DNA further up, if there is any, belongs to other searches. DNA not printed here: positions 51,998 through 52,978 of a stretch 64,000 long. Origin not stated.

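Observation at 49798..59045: Inositol-phospholipid gene neighbourhood: archaeal-type MIPS, CDP-alcohol phosphatidyltransferase and a DAGK-like lipid kinase, with an uncharacterised ferredoxin-domain gene pair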

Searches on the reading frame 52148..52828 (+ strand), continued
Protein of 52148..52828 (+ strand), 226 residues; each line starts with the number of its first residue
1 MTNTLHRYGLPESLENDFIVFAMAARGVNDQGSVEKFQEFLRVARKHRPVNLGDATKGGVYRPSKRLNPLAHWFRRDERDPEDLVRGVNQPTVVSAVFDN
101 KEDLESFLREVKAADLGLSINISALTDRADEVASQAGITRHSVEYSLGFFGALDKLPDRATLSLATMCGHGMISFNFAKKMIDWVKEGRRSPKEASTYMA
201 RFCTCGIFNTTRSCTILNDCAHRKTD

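Call 27: fold_search(model_id=the predicted structure, library=pdb)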
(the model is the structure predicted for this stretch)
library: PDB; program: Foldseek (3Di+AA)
matches with E <= 10: 911; with E <= 0.001: 0
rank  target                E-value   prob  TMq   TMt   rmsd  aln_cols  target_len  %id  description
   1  9rfu_D                4.2e-02  0.41  0.24  0.09  20.3       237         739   11  M.tuberculosis MmpS5L5-acpM complex (released 2025-08-13)
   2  3bh6_B                4.4e-02  0.91  0.27  0.20  12.6       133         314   11  Crystal structure of the RP2-Arl3 complex bound to GppNHp (released 2008-03-25)
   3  9b46                  5.2e-02  0.44  0.27  0.10  18.6       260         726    9  Mycolicibacterium smegmatis MmpL5 structure (released 2024-10-02)
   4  2bx6                  5.4e-02  0.91  0.27  0.20  12.1       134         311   10  Crystal Structure of the human Retinitis Pigmentosa protein 2 (RP2) (released 2006-01-18)
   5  6i6e                  5.8e-02  0.97  0.27  0.56  10.7       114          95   11  Circular permutant of ribosomal protein S6, swap strand 1 , L10A mutant (released 2019-11-27)
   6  6i69                  5.8e-02  0.97  0.27  0.55  10.7       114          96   11  Circular permutant of ribosomal protein S6, adding 5aa to C terminal of P97-3, L10A mutant (released 2019-11-27)
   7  1f3v_A                7.1e-02  0.38  0.21  0.27  10.2       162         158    9  Crystal structure of the complex between the N-terminal domain of TRADD and the TRAF domain of TRAF2 (released 2000-09-06)
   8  7egk_B                8.4e-02  0.75  0.22  0.40  12.4       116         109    7  Bicarbonate transporter complex SbtA-SbtB bound to AMP (released 2021-05-26)
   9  5ms0_E                9.3e-02  0.28  0.17  0.30  15.6       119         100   13  pseudo-atomic model of the RNA polymerase lambda-based antitermination complex solved by cryo-EM (released 2017-05-03)
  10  3bn7                  9.8e-02  0.75  0.24  0.44   9.2       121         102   16  CRYSTAL STRUCTURE OF A DIMERIC FERREDOXIN-LIKE PROTEIN (CC_2267) FROM CAULOBACTER CRESCENTUS CB15 AT 1.64 A RESOLUTION (released 2007-12-25)
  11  2bvz                  1.0e-01  0.93  0.26  0.52  11.0       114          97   10  Mutant of the Ribosomal Protein S6 (released 2005-10-26)
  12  2xlj_A                1.0e-01  0.66  0.23  0.28   7.0       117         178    6  Crystal structure of the Csy4-crRNA complex, hexagonal form (released 2010-09-22)
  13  1rjj_MODEL_1_A        1.0e-01  0.57  0.23  0.39   9.5       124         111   11  Solution structure of a homodimeric hypothetical protein, At5g22580, a structural genomics target from Arabido (released 2003-12-09)
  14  2xli_A                1.1e-01  0.75  0.25  0.32   7.8       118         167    6  Crystal structure of the Csy4-crRNA complex, monoclinic form (released 2010-09-22)
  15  1r6y                  1.1e-01  0.66  0.25  0.45   9.2       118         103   14  Crystal structure of YgiN from Escherichia coli (released 2004-11-02)
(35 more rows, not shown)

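Call 28: list_cluster_members(proteins=[P0099, P0111, P0121, P0125, P0131, P0147, P0150, P0199, P0133, P0067])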
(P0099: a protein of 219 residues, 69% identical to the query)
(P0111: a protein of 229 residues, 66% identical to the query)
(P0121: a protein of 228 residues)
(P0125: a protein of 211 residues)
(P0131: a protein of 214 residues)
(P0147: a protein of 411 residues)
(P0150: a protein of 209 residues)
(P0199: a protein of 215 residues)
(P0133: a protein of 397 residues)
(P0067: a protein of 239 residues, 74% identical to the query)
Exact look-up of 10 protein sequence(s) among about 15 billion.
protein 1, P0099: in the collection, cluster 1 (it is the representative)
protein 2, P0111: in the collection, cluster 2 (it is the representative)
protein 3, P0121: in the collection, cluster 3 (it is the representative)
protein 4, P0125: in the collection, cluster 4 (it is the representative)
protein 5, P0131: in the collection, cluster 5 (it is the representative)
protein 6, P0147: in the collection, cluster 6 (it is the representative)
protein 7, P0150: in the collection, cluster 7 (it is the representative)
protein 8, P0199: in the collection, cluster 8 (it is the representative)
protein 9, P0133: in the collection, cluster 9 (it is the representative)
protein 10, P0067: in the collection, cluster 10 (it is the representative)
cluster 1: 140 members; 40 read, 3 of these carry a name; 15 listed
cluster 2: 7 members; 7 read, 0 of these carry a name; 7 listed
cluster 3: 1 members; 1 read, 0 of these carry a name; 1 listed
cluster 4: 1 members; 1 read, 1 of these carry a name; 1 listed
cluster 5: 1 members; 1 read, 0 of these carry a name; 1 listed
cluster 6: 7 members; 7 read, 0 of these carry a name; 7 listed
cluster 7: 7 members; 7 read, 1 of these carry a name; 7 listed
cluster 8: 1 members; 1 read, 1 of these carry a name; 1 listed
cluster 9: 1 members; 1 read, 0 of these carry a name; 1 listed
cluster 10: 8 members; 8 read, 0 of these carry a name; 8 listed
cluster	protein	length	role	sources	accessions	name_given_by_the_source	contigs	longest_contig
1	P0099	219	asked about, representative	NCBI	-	-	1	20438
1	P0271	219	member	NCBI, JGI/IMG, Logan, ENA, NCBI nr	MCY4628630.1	MAG: hypothetical protein OXE58_13840 [Acidobacteria bacterium] | hypothetical protein [Acidobacteriota bacterium]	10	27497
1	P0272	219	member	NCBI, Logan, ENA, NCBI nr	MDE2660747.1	MAG: hypothetical protein OXI45_11115 [Acidobacteriota bacterium] | hypothetical protein [Acidobacteriota bacterium]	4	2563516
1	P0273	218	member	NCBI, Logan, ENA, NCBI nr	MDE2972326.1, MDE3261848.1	MAG: hypothetical protein OXU35_08455 [Acidobacteriota bacterium] | hypothetical protein [Acidobacteriota bacterium]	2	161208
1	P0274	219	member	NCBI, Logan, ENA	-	-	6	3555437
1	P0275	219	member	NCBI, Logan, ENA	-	-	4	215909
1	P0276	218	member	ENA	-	-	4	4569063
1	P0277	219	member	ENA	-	-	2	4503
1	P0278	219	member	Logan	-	-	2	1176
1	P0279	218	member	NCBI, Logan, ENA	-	-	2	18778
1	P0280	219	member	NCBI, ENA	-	-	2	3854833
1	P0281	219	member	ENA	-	-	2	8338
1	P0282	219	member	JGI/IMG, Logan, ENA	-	-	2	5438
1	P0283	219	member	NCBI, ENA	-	-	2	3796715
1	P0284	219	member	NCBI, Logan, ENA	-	-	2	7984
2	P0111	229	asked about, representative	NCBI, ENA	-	-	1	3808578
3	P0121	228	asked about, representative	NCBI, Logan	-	-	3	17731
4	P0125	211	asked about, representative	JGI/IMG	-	hypothetical protein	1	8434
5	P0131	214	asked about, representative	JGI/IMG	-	-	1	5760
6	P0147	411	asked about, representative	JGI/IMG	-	-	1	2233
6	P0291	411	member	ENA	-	-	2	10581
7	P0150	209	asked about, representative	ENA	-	-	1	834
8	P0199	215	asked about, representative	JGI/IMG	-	hypothetical protein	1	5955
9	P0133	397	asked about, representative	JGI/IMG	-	-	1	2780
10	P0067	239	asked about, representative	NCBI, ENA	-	-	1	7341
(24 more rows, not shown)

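Call 29: find_homologous_proteins(query=L001:7150-7998:+)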
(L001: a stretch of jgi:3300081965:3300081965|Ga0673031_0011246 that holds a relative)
Query L001:7150-7998:+ (283 aa): 5888 proteins with E <= 0.001 among 8000 candidates; the best 120 are listed.
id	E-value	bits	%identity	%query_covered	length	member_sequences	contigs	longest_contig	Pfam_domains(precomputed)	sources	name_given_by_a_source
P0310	9.4e-174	594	96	96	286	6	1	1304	PF12837.13,PF00037.33,PF12838.13,PF13237.12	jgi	jgi:ferredoxin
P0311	9.4e-164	562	89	99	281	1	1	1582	PF12797.13,PF12837.13,PF00037.33,PF12838.13,PF13237.12,PF13187.12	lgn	-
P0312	3.1e-161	553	87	100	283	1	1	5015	PF14697.12,PF12837.13,PF00037.33,PF12838.13,PF13237.12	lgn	-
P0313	5.4e-160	549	89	96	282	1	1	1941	PF12837.13,PF00037.33,PF12838.13,PF13237.12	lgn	-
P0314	1.2e-151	522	83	96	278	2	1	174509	PF12837.13,PF00037.33,PF12838.13,PF13237.12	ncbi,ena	-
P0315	3.7e-151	520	83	95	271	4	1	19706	PF12837.13,PF00037.33,PF12838.13,PF13237.12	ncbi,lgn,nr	ncbi:MAG TPA: 4Fe-4S dicluster domain-containing protein [Vicinamibacteria bacterium]|nr:4Fe-4S dicl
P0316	4.2e-151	520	84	95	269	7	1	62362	PF12837.13,PF00037.33,PF12838.13,PF13237.12,PF13187.12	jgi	jgi:ferredoxin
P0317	7.0e-151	519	85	94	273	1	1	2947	PF12797.13,PF12837.13,PF00037.33,PF12838.13,PF13237.12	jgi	jgi:ferredoxin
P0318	7.7e-150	516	84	94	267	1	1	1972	PF12797.13,PF12837.13,PF00037.33,PF12838.13,PF13237.12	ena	-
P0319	3.3e-148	511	84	94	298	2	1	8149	PF14697.12,PF12837.13,PF00037.33,PF12838.13,PF13237.12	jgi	jgi:ferredoxin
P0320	4.9e-148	510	82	99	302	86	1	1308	PF14697.12,PF12837.13,PF00037.33,PF12838.13,PF13237.12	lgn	-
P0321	7.0e-148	509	84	94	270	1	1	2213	PF12797.13,PF12837.13,PF00037.33,PF12838.13,PF13237.12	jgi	-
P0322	3.2e-147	507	82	96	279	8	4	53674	PF12797.13,PF12837.13,PF00037.33,PF12838.13,PF13237.12,PF13187.12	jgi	jgi:ferredoxin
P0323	2.0e-146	505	83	94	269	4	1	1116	PF14697.12,PF12837.13,PF00037.33,PF12838.13,PF13237.12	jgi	jgi:ferredoxin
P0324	3.1e-146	504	82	95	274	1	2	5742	PF12837.13,PF00037.33,PF12838.13,PF13237.12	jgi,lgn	-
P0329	1.2e-145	502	85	93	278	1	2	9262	PF12837.13,PF00037.33,PF12838.13,PF13237.12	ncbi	ncbi:MAG: DUF362 domain-containing protein [Vicinamibacteria bacterium]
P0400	3.7e-123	428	67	95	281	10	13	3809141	PF14697.12,PF12837.13,PF00037.33,PF12838.13,PF25160.2,PF13237.12,PF13187.12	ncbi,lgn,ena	-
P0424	1.4e-121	423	70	93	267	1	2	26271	PF12797.13,PF12837.13,PF00037.33,PF12838.13,PF13237.12,PF13187.12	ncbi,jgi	jgi:ferredoxin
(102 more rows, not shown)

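Call 30: find_encoding_contigs(protein=P0400, flank=7000, max_places=4)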
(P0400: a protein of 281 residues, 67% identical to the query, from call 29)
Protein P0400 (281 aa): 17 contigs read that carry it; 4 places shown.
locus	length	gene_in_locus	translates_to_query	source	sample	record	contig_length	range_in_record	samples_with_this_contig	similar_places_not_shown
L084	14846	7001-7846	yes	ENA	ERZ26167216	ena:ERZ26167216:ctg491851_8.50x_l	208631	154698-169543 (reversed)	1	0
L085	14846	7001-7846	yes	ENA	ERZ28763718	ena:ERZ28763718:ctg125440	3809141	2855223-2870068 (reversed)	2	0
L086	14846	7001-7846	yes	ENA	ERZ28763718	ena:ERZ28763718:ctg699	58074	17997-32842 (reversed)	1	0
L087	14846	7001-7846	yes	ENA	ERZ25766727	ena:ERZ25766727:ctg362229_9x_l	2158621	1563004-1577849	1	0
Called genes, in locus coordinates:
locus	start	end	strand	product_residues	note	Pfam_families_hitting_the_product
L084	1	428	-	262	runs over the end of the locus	PF24684:Vgb_lyase (faint), PF21959:DUF6923 (faint)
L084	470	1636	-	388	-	PF01070:FMN_dh, PF00478:IMPDH (weak), PF01645:Glu_synthase (weak)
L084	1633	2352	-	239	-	PF01979:Amidohydro_1, PF07969:Amidohydro_3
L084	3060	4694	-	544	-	PF00515:TPR_1 (faint), PF07719:TPR_2 (faint), PF13174:TPR_6 (faint), PF13181:TPR_8 (faint), PF13428:TPR_14 (faint), PF13432:TPR_16 (faint), PF14559:TPR_19 (faint)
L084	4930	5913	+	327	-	PF03328:HpcH_HpaI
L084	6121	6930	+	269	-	PF07690:MFS_1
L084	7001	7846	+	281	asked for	PF00037:Fer4, PF12837:Fer4_6 (weak), PF12838:Fer4_7 (weak), PF13187:Fer4_9 (weak), PF13237:Fer4_10 (weak), PF14697:Fer4_21 (weak), PF25160:LdpA_Fe-S-bd (faint)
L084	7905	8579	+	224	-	-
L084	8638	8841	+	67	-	PF01979:Amidohydro_1, PF07969:Amidohydro_3 (weak)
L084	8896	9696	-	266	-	-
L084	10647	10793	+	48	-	PF01527:HTH_Tnp_1 (weak)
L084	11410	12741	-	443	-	PF13701:DDE_Tnp_1_4, PF01609:DDE_Tnp_1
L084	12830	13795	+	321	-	PF00892:EamA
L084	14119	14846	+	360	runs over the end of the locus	PF02317:Octopine_DH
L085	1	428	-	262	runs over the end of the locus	PF24684:Vgb_lyase (faint), PF21959:DUF6923 (faint)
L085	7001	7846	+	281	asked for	PF00037:Fer4, PF12837:Fer4_6 (weak), PF12838:Fer4_7 (weak), PF13187:Fer4_9 (weak), PF13237:Fer4_10 (weak), PF14697:Fer4_21 (weak), PF25160:LdpA_Fe-S-bd (faint)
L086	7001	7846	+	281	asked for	PF00037:Fer4, PF12837:Fer4_6 (weak), PF12838:Fer4_7 (weak), PF13187:Fer4_9 (weak), PF13237:Fer4_10 (weak), PF14697:Fer4_21 (weak), PF25160:LdpA_Fe-S-bd (faint)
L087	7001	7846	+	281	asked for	PF00037:Fer4, PF12837:Fer4_6 (weak), PF12838:Fer4_7 (weak), PF13187:Fer4_9 (weak), PF13237:Fer4_10 (weak), PF14697:Fer4_21 (weak), PF25160:LdpA_Fe-S-bd (faint)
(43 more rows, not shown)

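Call 31: find_encoding_contigs(protein=P0424, flank=7000, max_places=2)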
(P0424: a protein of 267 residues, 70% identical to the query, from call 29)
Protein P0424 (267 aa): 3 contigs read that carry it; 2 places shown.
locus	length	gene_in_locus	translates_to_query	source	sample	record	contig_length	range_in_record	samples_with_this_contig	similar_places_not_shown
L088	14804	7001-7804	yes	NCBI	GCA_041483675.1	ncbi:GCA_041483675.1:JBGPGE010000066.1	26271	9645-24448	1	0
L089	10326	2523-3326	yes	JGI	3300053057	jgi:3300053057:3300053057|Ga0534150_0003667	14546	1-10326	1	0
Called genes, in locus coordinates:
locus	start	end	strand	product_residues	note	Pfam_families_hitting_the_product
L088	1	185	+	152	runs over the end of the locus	PF07452:CHRD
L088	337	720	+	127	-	PF13473:Cupredoxin_1, PF00127:Copper-bind (faint)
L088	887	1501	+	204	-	PF00857:Isochorismatase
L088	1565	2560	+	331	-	PF06739:SBBP (faint), PF24684:Vgb_lyase (faint), PF01436:NHL (faint), PF20067:SSL_N (faint), PF08450:SGL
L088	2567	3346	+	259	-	PF00005:ABC_tran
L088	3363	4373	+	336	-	PF13379:NMT1_2, PF09084:NMT1, PF12974:Phosphonate-bd (weak)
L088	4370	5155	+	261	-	PF00528:BPD_transp_1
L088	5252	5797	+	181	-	PF00080:Sod_Cu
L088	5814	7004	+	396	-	PF00266:Aminotran_5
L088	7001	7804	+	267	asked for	PF00037:Fer4, PF12797:Fer4_2 (faint), PF12837:Fer4_6 (weak), PF12838:Fer4_7, PF13187:Fer4_9 (weak), PF13237:Fer4_10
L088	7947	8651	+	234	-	-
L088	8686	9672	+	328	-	PF03480:DctP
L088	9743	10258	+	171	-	PF04290:DctQ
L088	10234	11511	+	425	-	PF06808:DctM, PF03606:DcuC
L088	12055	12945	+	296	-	-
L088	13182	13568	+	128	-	PF00903:Glyoxalase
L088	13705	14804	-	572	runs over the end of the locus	PF14716:HHH_8, PF14520:HHH_5 (faint), PF14791:DNA_pol_B_thumb, PF02811:PHP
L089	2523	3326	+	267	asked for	PF00037:Fer4, PF12797:Fer4_2 (faint), PF12837:Fer4_6 (weak), PF12838:Fer4_7, PF13187:Fer4_9 (weak), PF13237:Fer4_10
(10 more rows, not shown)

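Call 32: search_protein_families(library=pfam, proteins=[L001:7150-7998:+, P0329, P0400, P0424], max_evalue=10)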
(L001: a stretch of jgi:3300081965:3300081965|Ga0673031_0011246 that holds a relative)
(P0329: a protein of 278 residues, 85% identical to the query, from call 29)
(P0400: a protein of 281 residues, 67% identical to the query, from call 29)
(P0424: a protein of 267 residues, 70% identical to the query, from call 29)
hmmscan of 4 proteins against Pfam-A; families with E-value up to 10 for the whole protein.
L001:7150-7998:+ (283 aa): 15 families
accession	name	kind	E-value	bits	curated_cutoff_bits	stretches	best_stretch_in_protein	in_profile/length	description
PF00037.32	Fer4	-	4.5e-09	36.2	21.1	2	2-24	2-24/24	4Fe-4S binding domain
PF12838.12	Fer4_7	-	6.3e-09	36.6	27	1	7-46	1-45/52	4Fe-4S dicluster domain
PF12837.12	Fer4_6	-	1.9e-07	31.1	25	2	2-23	3-24/24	4Fe-4S binding domain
PF13237.11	Fer4_10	-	2.6e-07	30.9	25.5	1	1-46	2-49/53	4Fe-4S dicluster domain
PF13187.11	Fer4_9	-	3.4e-05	24.2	27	1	7-47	1-45/52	4Fe-4S dicluster domain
PF13484.11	Fer4_16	-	8.9e-05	23.6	30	1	7-42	1-32/66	4Fe-4S double cluster binding domain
PF12797.12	Fer4_2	-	8.9e-05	22.7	24.5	2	2-20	4-22/22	4Fe-4S binding domain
PF25160.1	LdpA_Fe-S-bd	-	0.00017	21.7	27.6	1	2-24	22-44/49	LdpA Fe-S cluster-binding domain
PF14697.11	Fer4_21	-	0.0005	20.6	35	2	2-24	35-58/59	4Fe-4S dicluster domain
PF13183.11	Fer4_8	-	0.00058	20.8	27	1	6-21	3-18/68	4Fe-4S dicluster domain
PF13746.11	Fer4_18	-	0.004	17.8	27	1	6-42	59-94/114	4Fe-4S dicluster domain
PF12800.12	Fer4_4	-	0.013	16.3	24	1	5-21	1-17/17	4Fe-4S binding domain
PF13534.11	Fer4_17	-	0.27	12.2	22.2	1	6-21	44-59/61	4Fe-4S dicluster domain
PF13459.11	Fer4_15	-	2.2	9.5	22.4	1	33-47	2-16/66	4Fe-4S single cluster domain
PF13370.11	Fer4_13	-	7.8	7.7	24.5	0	6-19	4-17/58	4Fe-4S single cluster domain of Ferredoxin I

P0329 (278 aa): 16 families
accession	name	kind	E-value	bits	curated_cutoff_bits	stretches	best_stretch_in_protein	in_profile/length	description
PF00037.32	Fer4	-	1.7e-09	37.5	21.1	2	2-24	2-24/24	4Fe-4S binding domain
PF12838.12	Fer4_7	-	3.3e-09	37.5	27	1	7-46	1-45/52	4Fe-4S dicluster domain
PF13237.11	Fer4_10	-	8.7e-08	32.4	25.5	1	1-46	2-49/53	4Fe-4S dicluster domain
PF12837.12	Fer4_6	-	8.9e-08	32.2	25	2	2-23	3-24/24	4Fe-4S binding domain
PF13187.11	Fer4_9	-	2.3e-05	24.8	27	1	7-47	1-45/52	4Fe-4S dicluster domain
PF13484.11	Fer4_16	-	7.7e-05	23.8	30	1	7-42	1-32/66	4Fe-4S double cluster binding domain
PF12797.12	Fer4_2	-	7.9e-05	22.8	24.5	2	2-20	4-22/22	4Fe-4S binding domain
PF25160.1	LdpA_Fe-S-bd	-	0.00014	22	27.6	1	2-24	22-44/49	LdpA Fe-S cluster-binding domain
PF14697.11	Fer4_21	-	0.00034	21.1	35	2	2-24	35-58/59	4Fe-4S dicluster domain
PF13183.11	Fer4_8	-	0.00052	20.9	27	1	6-21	3-18/68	4Fe-4S dicluster domain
PF12800.12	Fer4_4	-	0.013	16.3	24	1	5-21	1-17/17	4Fe-4S binding domain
PF13746.11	Fer4_18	-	0.069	13.8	27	1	6-42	59-94/114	4Fe-4S dicluster domain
PF18599.6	LCIB_C_CA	-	0.19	11.4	25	1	130-225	93-184/223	Limiting CO2-inducible proteins B/C beta carbonyic anhydrases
PF12798.12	Fer4_3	-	5.7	8.5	27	1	8-22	1-15/15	4Fe-4S binding domain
PF13459.11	Fer4_15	-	7.1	7.9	22.4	1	33-47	2-16/66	4Fe-4S single cluster domain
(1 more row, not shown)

P0400 (281 aa): 13 families
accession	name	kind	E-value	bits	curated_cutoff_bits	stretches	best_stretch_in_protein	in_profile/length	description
PF00037.32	Fer4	-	1.7e-09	37.5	21.1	2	2-23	2-23/24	4Fe-4S binding domain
PF12838.12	Fer4_7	-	2.7e-08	34.6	27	1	7-46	1-45/52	4Fe-4S dicluster domain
PF13237.11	Fer4_10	-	8.1e-07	29.3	25.5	1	2-46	3-49/53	4Fe-4S dicluster domain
PF14697.11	Fer4_21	-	2.7e-06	27.8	35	1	2-46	2-48/59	4Fe-4S dicluster domain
PF13187.11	Fer4_9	-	6e-06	26.6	27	1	7-47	1-45/52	4Fe-4S dicluster domain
PF25160.1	LdpA_Fe-S-bd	-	1.8e-05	24.8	27.6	1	2-27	22-47/49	LdpA Fe-S cluster-binding domain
PF12837.12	Fer4_6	-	2.3e-05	24.5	25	2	2-23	3-24/24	4Fe-4S binding domain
PF13484.11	Fer4_16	-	0.00079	20.6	30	1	7-31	1-21/66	4Fe-4S double cluster binding domain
PF12797.12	Fer4_2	-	0.0041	17.4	24.5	2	3-20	5-22/22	4Fe-4S binding domain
PF13746.11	Fer4_18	-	0.015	16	27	1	4-45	57-91/114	4Fe-4S dicluster domain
PF12800.12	Fer4_4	-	0.019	15.7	24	1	6-21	2-17/17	4Fe-4S binding domain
PF13183.11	Fer4_8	-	1.3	10.1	27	0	7-25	4-22/68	4Fe-4S dicluster domain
PF13534.11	Fer4_17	-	3.3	8.8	22.2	0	7-28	1-22/61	4Fe-4S dicluster domain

P0424 (267 aa): 16 families
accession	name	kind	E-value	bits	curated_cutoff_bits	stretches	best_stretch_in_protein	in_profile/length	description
PF00037.32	Fer4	-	1.8e-10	40.6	21.1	2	2-23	2-23/24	4Fe-4S binding domain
PF13237.11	Fer4_10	-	1.1e-09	38.5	25.5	1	1-46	2-49/53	4Fe-4S dicluster domain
PF12838.12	Fer4_7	-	1.8e-08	35.2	27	1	7-46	1-45/52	4Fe-4S dicluster domain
PF12837.12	Fer4_6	-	3e-08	33.7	25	2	2-23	3-24/24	4Fe-4S binding domain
PF12797.12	Fer4_2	-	1.5e-06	28.2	24.5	2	1-19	3-21/22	4Fe-4S binding domain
PF13187.11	Fer4_9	-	8.4e-06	26.2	27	1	7-47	1-45/52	4Fe-4S dicluster domain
PF14697.11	Fer4_21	-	6.1e-05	23.5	35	1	2-46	2-48/59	4Fe-4S dicluster domain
PF13484.11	Fer4_16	-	0.00029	22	30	1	7-49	1-40/66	4Fe-4S double cluster binding domain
PF25160.1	LdpA_Fe-S-bd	-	0.00087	19.5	27.6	1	4-24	24-44/49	LdpA Fe-S cluster-binding domain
PF12800.12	Fer4_4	-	0.0031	18.2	24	1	5-21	1-17/17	4Fe-4S binding domain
PF13746.11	Fer4_18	-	0.029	15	27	1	6-55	59-105/114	4Fe-4S dicluster domain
PF13534.11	Fer4_17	-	0.064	14.3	22.2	1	6-21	44-59/61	4Fe-4S dicluster domain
PF13370.11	Fer4_13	-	0.16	13.1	24.5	2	3-20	1-18/58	4Fe-4S single cluster domain of Ferredoxin I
PF13183.11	Fer4_8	-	0.4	11.7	27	0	6-24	3-21/68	4Fe-4S dicluster domain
PF12798.12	Fer4_3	-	0.94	10.9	27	1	8-22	1-15/15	4Fe-4S binding domain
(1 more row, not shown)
